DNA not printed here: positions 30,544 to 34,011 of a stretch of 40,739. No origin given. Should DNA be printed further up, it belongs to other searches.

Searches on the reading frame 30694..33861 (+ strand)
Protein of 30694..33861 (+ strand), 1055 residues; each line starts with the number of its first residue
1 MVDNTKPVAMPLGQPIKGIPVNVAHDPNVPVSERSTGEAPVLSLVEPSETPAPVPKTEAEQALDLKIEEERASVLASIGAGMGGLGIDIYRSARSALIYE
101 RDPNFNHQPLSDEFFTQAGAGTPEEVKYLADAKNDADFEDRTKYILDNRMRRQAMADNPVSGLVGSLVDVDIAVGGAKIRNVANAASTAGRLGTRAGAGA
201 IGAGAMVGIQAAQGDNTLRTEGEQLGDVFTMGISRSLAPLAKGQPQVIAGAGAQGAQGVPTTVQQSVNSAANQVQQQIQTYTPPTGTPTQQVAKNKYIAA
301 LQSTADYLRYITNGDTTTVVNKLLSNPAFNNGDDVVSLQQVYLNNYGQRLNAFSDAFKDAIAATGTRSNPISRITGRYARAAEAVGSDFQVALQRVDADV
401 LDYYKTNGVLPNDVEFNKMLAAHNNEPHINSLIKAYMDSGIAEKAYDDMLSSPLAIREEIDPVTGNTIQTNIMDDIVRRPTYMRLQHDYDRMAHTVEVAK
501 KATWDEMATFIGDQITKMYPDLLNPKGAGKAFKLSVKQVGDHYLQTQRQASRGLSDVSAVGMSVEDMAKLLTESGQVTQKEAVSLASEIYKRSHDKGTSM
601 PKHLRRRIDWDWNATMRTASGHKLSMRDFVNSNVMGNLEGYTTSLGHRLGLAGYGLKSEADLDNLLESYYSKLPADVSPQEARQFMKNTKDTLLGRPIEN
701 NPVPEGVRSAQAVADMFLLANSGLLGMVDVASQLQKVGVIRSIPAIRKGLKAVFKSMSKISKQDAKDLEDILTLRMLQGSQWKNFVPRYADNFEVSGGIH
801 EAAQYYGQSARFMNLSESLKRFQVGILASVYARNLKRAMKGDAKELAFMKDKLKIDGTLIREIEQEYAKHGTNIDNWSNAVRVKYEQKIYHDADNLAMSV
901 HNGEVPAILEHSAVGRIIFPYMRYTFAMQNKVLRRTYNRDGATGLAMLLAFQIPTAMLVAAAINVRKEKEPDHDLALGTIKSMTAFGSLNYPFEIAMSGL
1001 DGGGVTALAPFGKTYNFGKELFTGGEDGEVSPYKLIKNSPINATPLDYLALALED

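Call 12: search_protein_families(library=phrogs, proteins=[window:30694-33861:+])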
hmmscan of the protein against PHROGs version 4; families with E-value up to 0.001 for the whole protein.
window:30694-33861:+ (1055 aa): 1 family
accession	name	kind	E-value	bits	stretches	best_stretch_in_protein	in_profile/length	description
phrog_342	-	head and packaging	3.8e-143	480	1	49-1046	199-1214/1235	internal virion protein with endolysin domain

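Call 67: find_homologous_proteins(query=window:30694-33861:+, max_evalue=1e-50)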
Query window:30694-33861:+ (1055 aa): 51 proteins with E <= 1e-50 among 8000 candidates.
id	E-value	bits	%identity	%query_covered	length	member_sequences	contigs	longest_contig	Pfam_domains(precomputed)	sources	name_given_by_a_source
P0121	0.0e+0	2237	94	100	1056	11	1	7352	-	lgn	-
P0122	0.0e+0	1487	92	69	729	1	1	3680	-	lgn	-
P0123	0.0e+0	1374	62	96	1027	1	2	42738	-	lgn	-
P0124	0.0e+0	1367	60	100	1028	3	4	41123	-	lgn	-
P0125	0.0e+0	1364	59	100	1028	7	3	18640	-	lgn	-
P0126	0.0e+0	1364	60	100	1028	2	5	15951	-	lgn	-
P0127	0.0e+0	1360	59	100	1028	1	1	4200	-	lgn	-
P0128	0.0e+0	1357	65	73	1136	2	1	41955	-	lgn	-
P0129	0.0e+0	1356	57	99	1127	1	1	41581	-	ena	-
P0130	0.0e+0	1356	65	73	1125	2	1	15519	-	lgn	-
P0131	0.0e+0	1355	59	100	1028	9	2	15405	-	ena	-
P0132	0.0e+0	1352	60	99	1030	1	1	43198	-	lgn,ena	-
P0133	0.0e+0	1351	64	73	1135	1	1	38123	-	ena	-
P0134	0.0e+0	1343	60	97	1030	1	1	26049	-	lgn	-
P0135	0.0e+0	1339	64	73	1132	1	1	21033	-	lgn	-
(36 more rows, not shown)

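Call 68: find_encoding_contigs(protein=P0121, flank=10000, max_places=2)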
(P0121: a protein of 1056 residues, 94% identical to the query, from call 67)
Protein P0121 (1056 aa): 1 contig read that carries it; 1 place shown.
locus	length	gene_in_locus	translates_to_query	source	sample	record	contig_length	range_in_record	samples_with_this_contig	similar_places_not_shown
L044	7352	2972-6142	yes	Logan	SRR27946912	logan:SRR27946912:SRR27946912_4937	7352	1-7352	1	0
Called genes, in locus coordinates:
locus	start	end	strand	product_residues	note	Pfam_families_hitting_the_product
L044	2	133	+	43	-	?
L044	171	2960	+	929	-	-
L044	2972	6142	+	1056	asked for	-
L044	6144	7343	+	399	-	-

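Call 69: find_encoding_contigs(protein=P0122, flank=10000, max_places=2)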
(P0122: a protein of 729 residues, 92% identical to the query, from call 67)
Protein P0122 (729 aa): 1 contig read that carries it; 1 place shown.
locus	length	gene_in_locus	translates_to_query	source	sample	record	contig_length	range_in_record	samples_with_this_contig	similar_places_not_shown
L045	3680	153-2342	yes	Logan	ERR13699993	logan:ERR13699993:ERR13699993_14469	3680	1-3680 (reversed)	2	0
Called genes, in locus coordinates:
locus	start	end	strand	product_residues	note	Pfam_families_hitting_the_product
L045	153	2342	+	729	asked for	-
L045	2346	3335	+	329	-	-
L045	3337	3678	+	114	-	?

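Call 70: find_encoding_contigs(protein=P0124, flank=10000, max_places=1)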
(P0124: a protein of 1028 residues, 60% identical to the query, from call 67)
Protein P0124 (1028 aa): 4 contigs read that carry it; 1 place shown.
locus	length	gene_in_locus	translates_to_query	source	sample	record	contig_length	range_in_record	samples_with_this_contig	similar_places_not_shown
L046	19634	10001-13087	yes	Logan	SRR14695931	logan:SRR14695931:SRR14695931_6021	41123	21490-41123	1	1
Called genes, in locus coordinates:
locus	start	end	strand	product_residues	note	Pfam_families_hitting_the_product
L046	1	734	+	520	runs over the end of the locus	PF12236:Head-tail_con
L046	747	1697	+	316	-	-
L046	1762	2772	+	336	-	-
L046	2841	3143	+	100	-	-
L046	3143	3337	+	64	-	-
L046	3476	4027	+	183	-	PF17212:Tube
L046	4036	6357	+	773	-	PF25675:Phage_nozzle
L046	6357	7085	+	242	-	PF24072:T7_gp14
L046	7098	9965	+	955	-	-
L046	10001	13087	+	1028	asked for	-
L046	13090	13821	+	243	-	-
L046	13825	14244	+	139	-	-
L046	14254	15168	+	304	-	-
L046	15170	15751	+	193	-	-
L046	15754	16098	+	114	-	PF05106:Phage_holin_3_1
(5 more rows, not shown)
